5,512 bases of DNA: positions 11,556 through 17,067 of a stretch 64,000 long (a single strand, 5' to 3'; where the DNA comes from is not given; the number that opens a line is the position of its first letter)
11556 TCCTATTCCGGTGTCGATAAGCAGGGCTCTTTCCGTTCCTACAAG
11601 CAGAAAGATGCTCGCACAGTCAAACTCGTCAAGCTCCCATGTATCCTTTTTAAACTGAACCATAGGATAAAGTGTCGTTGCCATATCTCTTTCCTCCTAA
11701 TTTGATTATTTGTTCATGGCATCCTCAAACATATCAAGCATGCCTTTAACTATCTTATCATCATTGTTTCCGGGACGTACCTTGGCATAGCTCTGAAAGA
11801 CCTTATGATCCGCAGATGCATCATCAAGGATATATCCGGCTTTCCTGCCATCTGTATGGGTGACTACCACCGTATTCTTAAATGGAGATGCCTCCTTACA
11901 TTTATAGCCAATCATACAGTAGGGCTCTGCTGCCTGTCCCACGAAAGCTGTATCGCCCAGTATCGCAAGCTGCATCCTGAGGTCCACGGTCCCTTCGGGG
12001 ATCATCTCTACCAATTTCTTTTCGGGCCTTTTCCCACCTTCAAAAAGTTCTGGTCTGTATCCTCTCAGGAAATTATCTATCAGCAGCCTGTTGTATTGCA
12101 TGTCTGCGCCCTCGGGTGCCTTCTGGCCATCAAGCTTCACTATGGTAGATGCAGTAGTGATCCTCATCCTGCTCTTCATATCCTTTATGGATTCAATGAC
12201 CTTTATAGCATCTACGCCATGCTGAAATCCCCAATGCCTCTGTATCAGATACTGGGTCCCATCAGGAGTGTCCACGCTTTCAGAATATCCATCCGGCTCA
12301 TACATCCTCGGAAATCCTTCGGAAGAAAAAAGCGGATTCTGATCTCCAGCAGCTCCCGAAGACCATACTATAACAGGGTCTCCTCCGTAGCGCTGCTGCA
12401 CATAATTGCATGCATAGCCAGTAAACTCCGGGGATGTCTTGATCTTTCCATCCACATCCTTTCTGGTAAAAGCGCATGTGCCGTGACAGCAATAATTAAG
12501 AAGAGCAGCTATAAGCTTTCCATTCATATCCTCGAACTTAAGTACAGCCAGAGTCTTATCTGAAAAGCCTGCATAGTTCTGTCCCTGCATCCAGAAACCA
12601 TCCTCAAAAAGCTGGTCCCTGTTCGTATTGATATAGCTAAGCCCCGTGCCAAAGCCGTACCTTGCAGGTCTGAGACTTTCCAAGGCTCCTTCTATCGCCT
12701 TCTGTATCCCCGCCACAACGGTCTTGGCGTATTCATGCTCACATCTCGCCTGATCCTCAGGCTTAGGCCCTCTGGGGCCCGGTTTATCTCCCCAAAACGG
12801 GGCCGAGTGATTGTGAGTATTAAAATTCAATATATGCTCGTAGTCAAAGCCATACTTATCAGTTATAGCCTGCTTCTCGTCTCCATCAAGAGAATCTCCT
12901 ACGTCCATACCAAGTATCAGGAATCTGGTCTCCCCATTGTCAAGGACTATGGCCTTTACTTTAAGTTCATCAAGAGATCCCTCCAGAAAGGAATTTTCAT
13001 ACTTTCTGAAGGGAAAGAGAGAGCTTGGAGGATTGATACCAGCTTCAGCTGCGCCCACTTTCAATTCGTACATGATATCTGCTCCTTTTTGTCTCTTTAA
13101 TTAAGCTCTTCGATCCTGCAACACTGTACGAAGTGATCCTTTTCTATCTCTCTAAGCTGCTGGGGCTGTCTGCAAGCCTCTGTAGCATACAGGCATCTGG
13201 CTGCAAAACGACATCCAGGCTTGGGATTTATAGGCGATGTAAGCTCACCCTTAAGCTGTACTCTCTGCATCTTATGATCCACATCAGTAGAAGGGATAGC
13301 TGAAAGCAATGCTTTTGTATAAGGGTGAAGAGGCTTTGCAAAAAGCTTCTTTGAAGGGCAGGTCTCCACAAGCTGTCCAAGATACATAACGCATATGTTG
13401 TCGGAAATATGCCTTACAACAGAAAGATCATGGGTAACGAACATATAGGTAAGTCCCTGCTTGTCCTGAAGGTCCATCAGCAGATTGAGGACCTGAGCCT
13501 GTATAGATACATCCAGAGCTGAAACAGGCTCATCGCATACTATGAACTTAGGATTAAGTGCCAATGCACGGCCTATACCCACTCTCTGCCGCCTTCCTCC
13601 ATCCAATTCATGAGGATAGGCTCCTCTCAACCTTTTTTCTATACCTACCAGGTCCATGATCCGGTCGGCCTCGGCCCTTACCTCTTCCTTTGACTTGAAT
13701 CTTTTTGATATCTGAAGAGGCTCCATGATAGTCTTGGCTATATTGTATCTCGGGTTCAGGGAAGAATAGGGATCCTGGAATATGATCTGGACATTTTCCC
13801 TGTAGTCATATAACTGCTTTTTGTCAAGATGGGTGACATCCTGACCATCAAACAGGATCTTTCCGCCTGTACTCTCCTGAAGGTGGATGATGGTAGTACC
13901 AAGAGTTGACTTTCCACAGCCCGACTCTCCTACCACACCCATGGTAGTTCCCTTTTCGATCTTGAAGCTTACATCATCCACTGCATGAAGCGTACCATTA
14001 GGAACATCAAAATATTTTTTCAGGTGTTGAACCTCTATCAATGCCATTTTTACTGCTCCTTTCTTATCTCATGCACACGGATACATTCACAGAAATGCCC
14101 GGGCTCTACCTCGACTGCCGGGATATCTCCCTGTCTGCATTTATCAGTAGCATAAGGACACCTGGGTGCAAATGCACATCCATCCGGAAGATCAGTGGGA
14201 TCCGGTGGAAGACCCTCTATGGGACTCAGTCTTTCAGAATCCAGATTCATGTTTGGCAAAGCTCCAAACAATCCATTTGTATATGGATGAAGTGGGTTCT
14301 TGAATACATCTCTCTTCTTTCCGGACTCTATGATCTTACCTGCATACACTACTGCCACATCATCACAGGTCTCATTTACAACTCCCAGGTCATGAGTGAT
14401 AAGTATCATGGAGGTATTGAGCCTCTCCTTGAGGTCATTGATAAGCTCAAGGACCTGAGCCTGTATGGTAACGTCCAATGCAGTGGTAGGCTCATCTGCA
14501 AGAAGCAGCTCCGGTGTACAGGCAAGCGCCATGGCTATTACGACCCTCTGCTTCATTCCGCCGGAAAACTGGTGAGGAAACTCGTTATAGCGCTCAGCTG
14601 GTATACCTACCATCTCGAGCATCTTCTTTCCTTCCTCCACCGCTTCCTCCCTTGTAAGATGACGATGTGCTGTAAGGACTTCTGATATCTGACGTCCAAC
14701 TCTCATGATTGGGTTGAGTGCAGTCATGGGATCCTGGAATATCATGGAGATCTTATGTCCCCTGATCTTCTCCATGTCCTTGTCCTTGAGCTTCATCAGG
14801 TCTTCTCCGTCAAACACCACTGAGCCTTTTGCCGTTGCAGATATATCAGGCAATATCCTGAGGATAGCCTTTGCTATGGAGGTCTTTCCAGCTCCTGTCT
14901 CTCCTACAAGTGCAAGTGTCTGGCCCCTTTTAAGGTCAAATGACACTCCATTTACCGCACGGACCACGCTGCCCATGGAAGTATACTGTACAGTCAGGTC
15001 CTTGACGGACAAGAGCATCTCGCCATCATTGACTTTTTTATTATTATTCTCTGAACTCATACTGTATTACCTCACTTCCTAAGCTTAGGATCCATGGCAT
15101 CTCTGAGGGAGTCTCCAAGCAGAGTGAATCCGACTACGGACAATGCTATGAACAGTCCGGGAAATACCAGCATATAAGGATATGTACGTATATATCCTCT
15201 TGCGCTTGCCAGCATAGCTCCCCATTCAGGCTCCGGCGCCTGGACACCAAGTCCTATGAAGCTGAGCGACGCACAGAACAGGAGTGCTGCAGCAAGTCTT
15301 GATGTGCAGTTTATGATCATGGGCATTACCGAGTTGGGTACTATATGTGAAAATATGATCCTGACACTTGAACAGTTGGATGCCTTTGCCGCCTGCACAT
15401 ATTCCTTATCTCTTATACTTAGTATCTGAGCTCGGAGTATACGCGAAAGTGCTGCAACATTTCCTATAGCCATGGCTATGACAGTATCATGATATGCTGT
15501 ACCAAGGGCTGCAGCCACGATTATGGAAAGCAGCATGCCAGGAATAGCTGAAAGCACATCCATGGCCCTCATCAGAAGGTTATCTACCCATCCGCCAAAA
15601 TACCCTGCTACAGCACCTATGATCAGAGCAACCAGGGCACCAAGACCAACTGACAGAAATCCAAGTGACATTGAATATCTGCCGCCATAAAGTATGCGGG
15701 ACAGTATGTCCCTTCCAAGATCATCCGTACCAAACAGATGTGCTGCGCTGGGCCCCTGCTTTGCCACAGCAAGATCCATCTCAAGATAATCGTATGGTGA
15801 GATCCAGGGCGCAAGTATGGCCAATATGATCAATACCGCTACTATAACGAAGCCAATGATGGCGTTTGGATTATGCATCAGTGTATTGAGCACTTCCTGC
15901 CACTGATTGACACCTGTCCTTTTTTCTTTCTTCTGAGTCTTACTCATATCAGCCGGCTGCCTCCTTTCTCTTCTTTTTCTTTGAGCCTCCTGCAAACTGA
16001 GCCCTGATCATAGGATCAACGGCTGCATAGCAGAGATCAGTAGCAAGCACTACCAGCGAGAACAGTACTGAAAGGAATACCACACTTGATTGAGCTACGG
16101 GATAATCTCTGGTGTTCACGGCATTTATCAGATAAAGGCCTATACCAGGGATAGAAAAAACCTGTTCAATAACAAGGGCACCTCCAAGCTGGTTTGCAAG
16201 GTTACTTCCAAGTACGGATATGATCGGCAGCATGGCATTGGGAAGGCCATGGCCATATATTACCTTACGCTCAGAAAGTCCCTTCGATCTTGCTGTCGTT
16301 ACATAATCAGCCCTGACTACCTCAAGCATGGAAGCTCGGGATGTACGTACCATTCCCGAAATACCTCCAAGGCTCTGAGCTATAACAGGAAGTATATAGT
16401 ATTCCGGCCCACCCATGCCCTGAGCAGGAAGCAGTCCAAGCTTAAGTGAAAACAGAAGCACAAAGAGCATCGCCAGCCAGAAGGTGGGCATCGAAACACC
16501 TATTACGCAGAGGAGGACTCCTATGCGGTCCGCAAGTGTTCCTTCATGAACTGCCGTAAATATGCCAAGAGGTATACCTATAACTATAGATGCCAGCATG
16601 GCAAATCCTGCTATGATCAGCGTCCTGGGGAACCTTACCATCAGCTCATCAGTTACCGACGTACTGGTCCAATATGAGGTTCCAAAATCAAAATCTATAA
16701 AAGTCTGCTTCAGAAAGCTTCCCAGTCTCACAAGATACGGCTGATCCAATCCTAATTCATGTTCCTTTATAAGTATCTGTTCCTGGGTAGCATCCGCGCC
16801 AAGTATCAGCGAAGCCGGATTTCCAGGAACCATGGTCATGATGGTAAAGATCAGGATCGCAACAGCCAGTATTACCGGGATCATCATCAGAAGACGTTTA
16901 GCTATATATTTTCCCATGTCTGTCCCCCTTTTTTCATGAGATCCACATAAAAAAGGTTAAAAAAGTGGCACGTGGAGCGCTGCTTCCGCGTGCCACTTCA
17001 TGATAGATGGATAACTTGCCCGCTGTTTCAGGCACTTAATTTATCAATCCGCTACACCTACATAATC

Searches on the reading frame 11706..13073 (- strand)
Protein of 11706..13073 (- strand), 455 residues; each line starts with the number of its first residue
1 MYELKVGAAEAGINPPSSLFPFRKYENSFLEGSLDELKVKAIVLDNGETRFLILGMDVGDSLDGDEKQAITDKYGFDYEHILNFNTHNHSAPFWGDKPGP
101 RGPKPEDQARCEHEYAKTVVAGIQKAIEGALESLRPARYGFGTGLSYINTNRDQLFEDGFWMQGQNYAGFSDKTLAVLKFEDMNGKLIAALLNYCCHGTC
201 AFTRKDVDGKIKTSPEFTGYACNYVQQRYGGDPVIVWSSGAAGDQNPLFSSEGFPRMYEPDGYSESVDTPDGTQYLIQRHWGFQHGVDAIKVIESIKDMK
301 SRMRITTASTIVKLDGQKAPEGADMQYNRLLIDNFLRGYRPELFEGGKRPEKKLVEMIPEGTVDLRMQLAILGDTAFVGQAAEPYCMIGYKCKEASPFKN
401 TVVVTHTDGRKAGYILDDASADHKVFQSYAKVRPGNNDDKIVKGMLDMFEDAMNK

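Call 31: search_protein_families(library=pfam, proteins=[window:11706-13073:-], max_evalue=0.001)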
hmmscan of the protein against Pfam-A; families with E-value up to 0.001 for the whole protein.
window:11706-13073:- (455 aa): 1 family
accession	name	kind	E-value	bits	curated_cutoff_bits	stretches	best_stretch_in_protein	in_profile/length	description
PF04734.18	Ceramidase_alk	-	1.6e-05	24.3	32.1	1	72-201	76-207/509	Neutral/alkaline non-lysosomal ceramidase, N-terminal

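Call 68: search_solved_structures(query=window:11706-13073:-, max_evalue=0.01)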
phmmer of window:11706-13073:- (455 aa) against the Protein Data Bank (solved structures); distinct sequences matched with E-value up to 0.01: 1.
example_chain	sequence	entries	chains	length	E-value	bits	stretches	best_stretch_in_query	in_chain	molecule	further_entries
2zws_A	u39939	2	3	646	0.0029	19.8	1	114-223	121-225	Neutral ceramidase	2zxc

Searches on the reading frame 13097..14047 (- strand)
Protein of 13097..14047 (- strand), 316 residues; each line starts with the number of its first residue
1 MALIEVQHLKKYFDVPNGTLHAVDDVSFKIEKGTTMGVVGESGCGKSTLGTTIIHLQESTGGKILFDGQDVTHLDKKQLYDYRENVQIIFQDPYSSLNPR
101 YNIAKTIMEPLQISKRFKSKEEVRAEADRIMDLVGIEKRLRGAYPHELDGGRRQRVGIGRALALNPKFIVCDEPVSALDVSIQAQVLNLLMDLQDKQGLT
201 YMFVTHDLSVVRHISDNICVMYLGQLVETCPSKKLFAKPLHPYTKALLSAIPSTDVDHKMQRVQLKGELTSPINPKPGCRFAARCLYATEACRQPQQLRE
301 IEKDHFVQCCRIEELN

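Call 31: search_protein_families(library=pfam, proteins=[window:13097-14047:-], max_evalue=0.001)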
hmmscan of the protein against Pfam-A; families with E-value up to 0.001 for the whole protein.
window:13097-14047:- (316 aa): 2 families
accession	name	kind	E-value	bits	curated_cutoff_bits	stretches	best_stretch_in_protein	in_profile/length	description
PF00005.33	ABC_tran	-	2.5e-29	103.1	25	1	24-175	2-136/137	ABC transporter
PF08352.17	oligo_HPY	-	2.7e-18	66.5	27.1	1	227-292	1-65/65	Oligopeptide/dipeptide transporter, C-terminal region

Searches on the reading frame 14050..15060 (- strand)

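Call 31: search_protein_families(library=pfam, proteins=[window:14050-15060:-], max_evalue=0.001)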
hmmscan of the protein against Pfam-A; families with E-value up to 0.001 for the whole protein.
window:14050-15060:- (336 aa): 4 families
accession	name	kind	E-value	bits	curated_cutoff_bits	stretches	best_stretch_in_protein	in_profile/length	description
PF00005.33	ABC_tran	-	1.3e-30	107.2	25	1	36-193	1-137/137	ABC transporter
PF08352.17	oligo_HPY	-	1.8e-21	76.7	27.1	1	244-308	1-65/65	Oligopeptide/dipeptide transporter, C-terminal region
PF13304.12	AAA_21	-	1.4e-07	32.3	27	1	162-229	235-304/304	AAA domain, putative AbiEii toxin, Type IV TA system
PF02463.25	SMC_N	-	1.7e-07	31.3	40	1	48-238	26-211/220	RecF/RecN/SMC N terminal domain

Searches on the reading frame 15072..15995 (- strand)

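Call 31: search_protein_families(library=pfam, proteins=[window:15072-15995:-], max_evalue=0.001)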
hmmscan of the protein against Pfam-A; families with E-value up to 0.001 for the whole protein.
window:15072-15995:- (307 aa): 2 families
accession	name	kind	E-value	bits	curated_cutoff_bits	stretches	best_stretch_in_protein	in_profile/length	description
PF00528.27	BPD_transp_1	-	2.8e-30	105.9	26.4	1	124-307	2-184/184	Binding-protein-dependent transport system inner membrane component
PF12911.12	OppC_N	-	4.5e-15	55.7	23.9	1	31-82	2-53/53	N-terminal TM domain of oligopeptide transport permease C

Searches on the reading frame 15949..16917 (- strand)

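Call 3: search_protein_families(library=pfam, proteins=[window:15949-16917:-], max_evalue=0.01)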
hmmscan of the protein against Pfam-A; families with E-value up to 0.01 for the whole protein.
window:15949-16917:- (322 aa): 2 families
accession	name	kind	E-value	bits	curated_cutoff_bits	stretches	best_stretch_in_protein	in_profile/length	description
PF00528.27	BPD_transp_1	-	1.3e-38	133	26.4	1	114-305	1-183/184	Binding-protein-dependent transport system inner membrane component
PF19300.4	BPD_transp_1_N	-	1.4e-11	45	23.8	1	1-102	1-113/114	Binding-prot-dependent transport system membrane comp, N-term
